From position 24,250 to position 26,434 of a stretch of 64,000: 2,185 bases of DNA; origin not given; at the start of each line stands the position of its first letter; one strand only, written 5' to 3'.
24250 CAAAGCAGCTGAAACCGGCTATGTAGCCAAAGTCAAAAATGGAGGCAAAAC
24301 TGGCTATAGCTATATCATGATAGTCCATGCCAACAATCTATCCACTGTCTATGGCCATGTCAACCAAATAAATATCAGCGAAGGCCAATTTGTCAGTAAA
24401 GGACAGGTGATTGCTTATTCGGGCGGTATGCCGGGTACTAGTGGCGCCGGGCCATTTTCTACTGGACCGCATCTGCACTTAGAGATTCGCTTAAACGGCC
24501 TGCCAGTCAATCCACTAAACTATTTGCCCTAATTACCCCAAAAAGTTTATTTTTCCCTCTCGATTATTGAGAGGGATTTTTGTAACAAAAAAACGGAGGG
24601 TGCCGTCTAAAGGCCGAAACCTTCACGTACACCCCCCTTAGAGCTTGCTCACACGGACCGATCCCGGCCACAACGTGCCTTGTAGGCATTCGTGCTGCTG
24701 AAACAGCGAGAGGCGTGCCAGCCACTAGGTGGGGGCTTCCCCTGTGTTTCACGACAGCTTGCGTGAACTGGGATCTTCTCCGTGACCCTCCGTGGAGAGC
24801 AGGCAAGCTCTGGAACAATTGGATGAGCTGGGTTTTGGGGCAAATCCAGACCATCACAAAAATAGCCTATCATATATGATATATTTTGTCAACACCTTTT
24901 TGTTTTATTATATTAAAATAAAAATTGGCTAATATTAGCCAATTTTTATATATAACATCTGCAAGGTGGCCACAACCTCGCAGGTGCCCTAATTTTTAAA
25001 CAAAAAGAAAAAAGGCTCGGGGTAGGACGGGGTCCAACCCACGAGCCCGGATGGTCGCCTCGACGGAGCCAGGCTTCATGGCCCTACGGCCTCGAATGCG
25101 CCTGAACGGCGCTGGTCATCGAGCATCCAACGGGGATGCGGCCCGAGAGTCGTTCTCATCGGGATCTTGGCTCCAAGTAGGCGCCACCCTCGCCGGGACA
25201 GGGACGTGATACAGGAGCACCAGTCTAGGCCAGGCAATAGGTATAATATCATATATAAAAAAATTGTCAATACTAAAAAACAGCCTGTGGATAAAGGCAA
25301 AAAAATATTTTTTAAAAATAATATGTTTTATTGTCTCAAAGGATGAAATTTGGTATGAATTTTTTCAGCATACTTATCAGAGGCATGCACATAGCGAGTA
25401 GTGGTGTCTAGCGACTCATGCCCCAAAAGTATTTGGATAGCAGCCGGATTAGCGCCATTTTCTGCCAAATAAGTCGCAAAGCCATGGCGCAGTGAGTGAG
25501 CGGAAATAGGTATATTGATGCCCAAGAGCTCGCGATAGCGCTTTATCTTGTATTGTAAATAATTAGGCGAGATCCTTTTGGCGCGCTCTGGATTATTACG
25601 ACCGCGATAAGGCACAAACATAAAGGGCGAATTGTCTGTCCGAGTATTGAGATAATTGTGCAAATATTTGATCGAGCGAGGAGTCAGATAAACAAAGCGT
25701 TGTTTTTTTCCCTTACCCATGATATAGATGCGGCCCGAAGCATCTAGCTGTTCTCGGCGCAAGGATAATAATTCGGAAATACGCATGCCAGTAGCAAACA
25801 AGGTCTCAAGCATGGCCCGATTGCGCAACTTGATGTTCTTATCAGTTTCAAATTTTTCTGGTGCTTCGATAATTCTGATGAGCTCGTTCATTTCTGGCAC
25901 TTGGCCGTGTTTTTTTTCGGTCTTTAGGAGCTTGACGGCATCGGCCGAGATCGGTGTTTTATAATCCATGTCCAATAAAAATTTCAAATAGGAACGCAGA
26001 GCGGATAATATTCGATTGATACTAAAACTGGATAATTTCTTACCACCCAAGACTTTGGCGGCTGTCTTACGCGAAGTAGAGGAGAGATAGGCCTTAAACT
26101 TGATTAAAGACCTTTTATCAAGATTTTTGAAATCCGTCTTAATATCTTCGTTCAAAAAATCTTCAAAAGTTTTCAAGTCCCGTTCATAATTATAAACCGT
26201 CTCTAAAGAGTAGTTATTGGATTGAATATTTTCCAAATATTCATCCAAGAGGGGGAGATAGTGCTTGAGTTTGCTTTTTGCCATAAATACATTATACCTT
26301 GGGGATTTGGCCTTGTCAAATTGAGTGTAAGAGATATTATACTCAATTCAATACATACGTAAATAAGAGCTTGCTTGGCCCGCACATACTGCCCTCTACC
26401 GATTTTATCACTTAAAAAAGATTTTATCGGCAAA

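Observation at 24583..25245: Two GC-rich structured non-coding RNA loci between an M23 peptidase gene and xerC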

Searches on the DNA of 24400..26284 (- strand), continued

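Call 57: search_with_rna_model(model_id=R1, sources=[window, L003, L004, L005, L006, L007, L008, L009, L010, L011, L012, L013, L014, L015, L016, L017, L018, L019, L020, L021, L022, L023, L024, L025, L026, L027, L028, L029, L030, L031, L032, L033, L034, L035, L036, L037, L038, L039, L040, L041, L042, L043, L044, L045, L046, L047, L048, L049, L050, L051, L052, L053, L054, L072, L074, L075, L076, L077, L078, L079, L080, L081, L082, L083, L084, L085, L086, L087, L088, L089, L091, L093, L094, L095, L096, L098, L099, L100, L101, L102, L103, L113, L115, L118, L119, L120, L124, L127, L131, L132, L133, L134, L135, L136, L137], max_evalue=10, show_alignments=4)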
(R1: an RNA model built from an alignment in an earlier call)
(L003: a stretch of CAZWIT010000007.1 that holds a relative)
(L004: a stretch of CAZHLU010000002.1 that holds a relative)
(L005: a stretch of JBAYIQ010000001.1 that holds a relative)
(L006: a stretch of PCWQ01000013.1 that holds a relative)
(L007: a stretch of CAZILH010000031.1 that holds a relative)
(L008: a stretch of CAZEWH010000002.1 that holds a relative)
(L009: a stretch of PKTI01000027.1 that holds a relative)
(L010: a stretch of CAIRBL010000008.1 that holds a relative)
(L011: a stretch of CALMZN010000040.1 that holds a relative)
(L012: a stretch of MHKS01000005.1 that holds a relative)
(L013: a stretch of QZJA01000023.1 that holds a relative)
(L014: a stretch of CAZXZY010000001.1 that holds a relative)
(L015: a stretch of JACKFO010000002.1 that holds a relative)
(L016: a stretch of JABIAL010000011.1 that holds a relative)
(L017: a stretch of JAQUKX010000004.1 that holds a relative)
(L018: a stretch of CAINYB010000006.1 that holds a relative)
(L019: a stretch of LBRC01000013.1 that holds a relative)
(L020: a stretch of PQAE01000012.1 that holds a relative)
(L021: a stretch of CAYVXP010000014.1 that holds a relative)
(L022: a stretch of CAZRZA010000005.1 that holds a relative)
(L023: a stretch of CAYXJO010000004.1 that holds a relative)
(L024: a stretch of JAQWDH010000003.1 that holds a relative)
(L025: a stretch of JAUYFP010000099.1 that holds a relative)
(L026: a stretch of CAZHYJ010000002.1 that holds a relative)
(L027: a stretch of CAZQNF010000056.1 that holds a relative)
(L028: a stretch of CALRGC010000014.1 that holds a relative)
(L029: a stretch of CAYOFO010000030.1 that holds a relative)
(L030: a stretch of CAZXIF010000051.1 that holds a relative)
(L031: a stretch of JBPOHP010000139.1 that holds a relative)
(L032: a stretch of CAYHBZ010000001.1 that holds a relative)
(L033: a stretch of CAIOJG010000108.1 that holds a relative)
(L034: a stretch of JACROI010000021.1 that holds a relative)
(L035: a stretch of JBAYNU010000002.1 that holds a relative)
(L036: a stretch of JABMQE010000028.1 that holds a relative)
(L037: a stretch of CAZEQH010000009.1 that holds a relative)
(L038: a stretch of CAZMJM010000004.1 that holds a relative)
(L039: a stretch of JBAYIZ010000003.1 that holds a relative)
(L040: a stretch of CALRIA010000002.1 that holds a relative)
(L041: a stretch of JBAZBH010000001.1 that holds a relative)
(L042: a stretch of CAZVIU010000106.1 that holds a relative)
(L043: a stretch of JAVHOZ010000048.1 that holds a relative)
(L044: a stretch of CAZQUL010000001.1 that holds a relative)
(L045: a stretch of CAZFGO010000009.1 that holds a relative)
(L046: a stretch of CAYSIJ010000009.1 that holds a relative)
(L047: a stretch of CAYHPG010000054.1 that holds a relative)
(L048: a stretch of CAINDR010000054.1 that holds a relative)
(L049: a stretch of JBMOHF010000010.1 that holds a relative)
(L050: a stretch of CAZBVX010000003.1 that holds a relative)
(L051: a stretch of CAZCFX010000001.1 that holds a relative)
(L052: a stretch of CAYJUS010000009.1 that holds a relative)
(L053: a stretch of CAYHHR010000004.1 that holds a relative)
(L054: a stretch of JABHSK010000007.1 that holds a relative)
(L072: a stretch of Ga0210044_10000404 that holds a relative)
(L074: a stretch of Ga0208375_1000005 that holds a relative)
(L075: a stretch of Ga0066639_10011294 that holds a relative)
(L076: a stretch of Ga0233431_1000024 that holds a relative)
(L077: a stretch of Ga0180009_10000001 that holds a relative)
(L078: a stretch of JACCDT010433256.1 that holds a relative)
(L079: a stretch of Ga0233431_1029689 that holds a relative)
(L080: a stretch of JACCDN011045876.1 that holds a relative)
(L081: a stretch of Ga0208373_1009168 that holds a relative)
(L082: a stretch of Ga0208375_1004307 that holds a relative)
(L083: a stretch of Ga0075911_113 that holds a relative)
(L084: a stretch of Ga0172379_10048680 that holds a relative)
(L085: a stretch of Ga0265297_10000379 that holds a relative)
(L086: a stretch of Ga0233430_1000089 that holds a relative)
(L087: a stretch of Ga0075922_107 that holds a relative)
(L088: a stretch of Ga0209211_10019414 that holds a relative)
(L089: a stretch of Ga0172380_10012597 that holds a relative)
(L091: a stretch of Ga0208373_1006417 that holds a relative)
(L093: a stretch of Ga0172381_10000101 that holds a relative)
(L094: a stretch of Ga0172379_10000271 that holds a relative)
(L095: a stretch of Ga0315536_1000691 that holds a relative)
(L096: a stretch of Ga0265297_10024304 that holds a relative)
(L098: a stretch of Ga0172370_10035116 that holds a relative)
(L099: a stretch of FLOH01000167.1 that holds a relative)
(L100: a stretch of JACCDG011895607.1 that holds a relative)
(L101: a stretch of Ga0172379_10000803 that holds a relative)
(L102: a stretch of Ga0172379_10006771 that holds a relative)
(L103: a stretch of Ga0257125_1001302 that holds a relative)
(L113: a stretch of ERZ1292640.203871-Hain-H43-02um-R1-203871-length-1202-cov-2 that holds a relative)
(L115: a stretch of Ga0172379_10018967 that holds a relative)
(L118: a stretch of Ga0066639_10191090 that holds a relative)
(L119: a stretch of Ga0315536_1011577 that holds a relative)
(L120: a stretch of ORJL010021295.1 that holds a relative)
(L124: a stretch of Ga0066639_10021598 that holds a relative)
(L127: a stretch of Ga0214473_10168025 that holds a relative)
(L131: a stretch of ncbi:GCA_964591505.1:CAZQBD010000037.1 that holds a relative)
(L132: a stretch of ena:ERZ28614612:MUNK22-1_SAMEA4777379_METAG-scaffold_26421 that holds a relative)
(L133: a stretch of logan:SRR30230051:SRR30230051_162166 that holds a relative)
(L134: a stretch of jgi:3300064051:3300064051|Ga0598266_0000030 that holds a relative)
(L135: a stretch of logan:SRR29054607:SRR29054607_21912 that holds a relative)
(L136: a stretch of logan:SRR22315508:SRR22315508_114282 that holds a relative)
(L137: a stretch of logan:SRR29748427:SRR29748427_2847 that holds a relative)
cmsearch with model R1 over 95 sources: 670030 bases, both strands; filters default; matches with E-value up to 10: 28.
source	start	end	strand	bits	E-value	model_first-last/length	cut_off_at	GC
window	24577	24868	-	322.9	6.1e-103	1-298/298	no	0.55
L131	3474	3745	+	303.5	1.2e-96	1-298/298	no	0.53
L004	5015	5224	+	37.5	3.3e-10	1-298/298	no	0.47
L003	5024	5237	+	24.3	6.1e-06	1-298/298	no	0.49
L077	3526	3700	+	21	7.5e-05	1-298/298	no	0.47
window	24811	24921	+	16.2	0.0026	1-298/298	no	0.31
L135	3797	3921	-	13.1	0.028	1-298/298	no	0.41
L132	1548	1651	+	11.3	0.11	1-298/298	no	0.54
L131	3726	3748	-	9.7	0.34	1-298/298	no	0.22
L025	2005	2041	-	9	0.59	1-298/298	no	0.27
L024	6731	6752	-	8.8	0.7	1-298/298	no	0.05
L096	2673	2694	-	8.8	0.7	1-298/298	no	0.05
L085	5229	5250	-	8.8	0.7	1-298/298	no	0.05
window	62149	62185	-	8.1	1.2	1-298/298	no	0.38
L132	1356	1383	+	8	1.3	1-298/298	no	0.21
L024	6493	6549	-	7.6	1.7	1-298/298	no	0.3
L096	2435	2491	-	7.6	1.7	1-298/298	no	0.3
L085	4991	5047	-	7.2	2.3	1-298/298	no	0.28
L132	1389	1423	+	6.6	3.5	1-298/298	no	0.11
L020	3327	3413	+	6.5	3.9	1-298/298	no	0.33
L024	6698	6723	-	6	5.4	1-298/298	no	0.15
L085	5196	5221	-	6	5.4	1-298/298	no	0.15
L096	2640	2665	-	6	5.4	1-298/298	no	0.15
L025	1750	1890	-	6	5.7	1-298/298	no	0.54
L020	3426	3453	+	5.9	6.2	114-141/298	no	0.39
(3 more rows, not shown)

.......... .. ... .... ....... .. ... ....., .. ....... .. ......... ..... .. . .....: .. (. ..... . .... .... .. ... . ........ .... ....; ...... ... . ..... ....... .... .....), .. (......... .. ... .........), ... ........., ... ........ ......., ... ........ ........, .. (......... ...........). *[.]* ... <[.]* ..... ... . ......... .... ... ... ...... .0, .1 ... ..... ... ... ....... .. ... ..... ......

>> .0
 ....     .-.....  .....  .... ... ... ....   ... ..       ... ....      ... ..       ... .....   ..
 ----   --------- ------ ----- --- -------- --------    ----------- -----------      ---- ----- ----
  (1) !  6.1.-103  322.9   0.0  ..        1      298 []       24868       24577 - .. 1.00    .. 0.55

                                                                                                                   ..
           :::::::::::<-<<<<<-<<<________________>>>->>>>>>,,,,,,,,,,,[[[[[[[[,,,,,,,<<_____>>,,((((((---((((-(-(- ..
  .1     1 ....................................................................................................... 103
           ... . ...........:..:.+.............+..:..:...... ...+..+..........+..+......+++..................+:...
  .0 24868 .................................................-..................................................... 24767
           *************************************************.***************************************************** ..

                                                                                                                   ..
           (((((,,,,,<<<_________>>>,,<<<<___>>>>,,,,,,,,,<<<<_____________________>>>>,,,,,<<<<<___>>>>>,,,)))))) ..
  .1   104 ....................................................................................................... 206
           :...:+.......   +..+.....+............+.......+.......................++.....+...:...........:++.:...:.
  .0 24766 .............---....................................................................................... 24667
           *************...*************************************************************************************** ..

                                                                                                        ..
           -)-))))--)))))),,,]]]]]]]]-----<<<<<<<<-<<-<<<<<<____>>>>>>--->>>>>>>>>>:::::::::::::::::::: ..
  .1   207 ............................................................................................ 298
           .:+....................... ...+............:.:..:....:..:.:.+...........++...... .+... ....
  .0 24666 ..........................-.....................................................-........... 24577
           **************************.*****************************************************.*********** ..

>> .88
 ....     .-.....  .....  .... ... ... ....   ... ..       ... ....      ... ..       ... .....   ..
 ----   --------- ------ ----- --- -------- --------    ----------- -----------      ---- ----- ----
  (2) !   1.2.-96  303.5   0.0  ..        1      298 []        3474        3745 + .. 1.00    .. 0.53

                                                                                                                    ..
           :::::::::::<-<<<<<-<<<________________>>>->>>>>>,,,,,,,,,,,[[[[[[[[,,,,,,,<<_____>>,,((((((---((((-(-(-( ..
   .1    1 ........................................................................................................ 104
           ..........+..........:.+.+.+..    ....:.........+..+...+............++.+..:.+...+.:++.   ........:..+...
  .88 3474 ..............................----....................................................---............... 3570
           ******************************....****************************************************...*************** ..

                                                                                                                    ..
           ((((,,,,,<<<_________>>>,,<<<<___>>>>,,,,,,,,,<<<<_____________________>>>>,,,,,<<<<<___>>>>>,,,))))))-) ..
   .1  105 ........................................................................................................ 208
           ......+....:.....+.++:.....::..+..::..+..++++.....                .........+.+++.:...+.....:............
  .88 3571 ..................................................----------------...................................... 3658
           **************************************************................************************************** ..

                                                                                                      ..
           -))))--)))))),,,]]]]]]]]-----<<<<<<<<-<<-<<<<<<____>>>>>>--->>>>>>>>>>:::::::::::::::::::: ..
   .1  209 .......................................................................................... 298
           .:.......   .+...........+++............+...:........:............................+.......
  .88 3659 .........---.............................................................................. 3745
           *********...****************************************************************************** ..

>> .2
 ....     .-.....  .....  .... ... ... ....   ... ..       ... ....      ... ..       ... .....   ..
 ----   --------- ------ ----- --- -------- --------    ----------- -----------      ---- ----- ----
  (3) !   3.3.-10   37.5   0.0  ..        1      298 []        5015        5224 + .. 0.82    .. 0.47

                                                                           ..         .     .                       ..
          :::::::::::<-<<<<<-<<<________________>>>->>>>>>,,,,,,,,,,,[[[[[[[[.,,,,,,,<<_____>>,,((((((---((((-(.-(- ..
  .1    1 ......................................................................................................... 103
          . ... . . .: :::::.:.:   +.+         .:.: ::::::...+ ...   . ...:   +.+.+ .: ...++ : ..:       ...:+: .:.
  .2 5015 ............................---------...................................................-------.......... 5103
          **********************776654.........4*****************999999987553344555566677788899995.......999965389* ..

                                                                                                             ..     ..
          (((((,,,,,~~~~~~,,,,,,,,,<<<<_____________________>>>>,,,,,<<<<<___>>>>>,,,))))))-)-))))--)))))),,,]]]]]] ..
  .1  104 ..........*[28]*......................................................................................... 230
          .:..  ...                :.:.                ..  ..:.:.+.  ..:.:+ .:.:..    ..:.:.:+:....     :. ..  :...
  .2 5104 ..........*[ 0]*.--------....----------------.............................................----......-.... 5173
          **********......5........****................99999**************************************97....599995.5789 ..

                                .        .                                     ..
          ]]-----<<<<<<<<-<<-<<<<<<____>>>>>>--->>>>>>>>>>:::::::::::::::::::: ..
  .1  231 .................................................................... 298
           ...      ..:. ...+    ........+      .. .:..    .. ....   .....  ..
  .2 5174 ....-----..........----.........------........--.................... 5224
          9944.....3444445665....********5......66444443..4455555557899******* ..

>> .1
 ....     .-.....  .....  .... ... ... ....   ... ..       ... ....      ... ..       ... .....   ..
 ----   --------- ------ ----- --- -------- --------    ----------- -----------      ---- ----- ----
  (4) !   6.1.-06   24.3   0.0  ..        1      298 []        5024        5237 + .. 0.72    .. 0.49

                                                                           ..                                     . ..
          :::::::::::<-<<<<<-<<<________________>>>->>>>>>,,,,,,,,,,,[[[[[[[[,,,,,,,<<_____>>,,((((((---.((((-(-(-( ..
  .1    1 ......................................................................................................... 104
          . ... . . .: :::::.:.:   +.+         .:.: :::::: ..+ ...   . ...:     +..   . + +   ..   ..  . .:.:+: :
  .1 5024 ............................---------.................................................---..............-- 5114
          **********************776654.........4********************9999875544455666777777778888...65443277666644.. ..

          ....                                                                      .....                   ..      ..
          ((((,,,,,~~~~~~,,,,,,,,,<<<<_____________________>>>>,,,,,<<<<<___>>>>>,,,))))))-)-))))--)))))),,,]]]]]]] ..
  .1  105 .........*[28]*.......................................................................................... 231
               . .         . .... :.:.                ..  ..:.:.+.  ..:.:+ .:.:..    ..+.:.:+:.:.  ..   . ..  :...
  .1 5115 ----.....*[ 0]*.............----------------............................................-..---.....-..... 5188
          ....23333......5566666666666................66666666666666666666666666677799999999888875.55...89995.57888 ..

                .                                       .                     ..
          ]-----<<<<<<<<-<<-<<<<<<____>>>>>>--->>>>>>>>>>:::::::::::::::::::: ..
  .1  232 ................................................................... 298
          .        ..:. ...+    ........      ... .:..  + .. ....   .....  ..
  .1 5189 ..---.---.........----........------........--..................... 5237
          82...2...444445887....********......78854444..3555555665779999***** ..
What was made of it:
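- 24586..24857 (-): b1 RNA gene (~272 nt). It has a 5' hairpin, an AAUUGU linker, and a long closing helix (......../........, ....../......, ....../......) around several inner hairpins. It ends in a long terminator hairpin with a nested UUCG-type hairpin, then U7. Covariance-model hits in L004, L003 and L077 (call 57).
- Covariance-model hits in L004 (3e-10), L003 (6e-6) and L077 (7.5e-5) (call 57).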

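Call 58: search_with_rna_model(model_id=R1, sources=[window, L131, L003, L004, L077, L132, L135], max_evalue=0.001, make_alignment=true, show_alignments=0)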
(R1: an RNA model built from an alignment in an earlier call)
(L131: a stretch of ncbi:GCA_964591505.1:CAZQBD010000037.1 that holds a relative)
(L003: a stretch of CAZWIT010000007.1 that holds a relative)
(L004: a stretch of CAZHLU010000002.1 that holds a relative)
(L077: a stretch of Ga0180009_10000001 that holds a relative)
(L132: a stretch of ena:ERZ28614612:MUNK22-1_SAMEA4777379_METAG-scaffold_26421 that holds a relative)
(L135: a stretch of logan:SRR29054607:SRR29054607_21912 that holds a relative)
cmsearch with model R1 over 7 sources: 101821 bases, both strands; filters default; matches with E-value up to 0.001: 6.
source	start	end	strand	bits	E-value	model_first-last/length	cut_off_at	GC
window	24577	24868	-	322.9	9.3e-104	1-298/298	no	0.55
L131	3474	3745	+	303.5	1.8e-97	1-298/298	no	0.53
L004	5015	5224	+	37.5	5.1e-11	1-298/298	no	0.47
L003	5024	5237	+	24.3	9.2e-07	1-298/298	no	0.49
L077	3526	3700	+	21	1.1e-05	1-298/298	no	0.47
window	24811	24921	+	16.2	0.0004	1-298/298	no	0.31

Alignment A4: 6 matches aligned to the model, 360 columns, each read 5' to 3' on its own strand. Consensus structure (alignment columns), stored with it:
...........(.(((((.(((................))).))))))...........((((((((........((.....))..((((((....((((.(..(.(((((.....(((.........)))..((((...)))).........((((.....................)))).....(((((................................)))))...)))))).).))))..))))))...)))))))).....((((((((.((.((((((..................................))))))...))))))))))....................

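Call 60: search_with_rna_model(model_id=R1, sources=[window, L131, L003, L004, L077, L132, L135], max_evalue=0.0001, make_alignment=true, show_alignments=0)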
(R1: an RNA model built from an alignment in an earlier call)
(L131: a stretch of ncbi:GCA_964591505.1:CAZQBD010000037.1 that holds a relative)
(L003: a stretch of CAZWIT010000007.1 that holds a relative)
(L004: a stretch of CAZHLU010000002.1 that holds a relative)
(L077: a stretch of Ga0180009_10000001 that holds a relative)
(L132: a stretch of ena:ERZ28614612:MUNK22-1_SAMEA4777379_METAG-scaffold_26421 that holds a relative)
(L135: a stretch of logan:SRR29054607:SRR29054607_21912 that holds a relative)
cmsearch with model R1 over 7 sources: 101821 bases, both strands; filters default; matches with E-value up to 0.0001: 5.
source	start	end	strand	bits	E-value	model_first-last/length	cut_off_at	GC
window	24577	24868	-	322.9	9.3e-104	1-298/298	no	0.55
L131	3474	3745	+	303.5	1.8e-97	1-298/298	no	0.53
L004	5015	5224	+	37.5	5.1e-11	1-298/298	no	0.47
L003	5024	5237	+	24.3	9.2e-07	1-298/298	no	0.49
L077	3526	3700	+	21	1.1e-05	1-298/298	no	0.47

Alignment A5: 5 matches aligned to the model, 341 columns, each read 5' to 3' on its own strand. Consensus structure (alignment columns), stored with it:
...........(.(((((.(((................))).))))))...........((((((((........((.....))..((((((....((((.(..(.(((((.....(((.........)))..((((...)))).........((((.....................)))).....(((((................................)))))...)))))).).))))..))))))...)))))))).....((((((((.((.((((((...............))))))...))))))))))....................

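Call 67: search_dna_similar(query=window:24560-25300:-, collection=phages, mode=distant, max_evalue=0.001, max_rows=10)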
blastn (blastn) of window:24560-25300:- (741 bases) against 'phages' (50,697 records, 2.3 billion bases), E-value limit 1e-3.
No match.
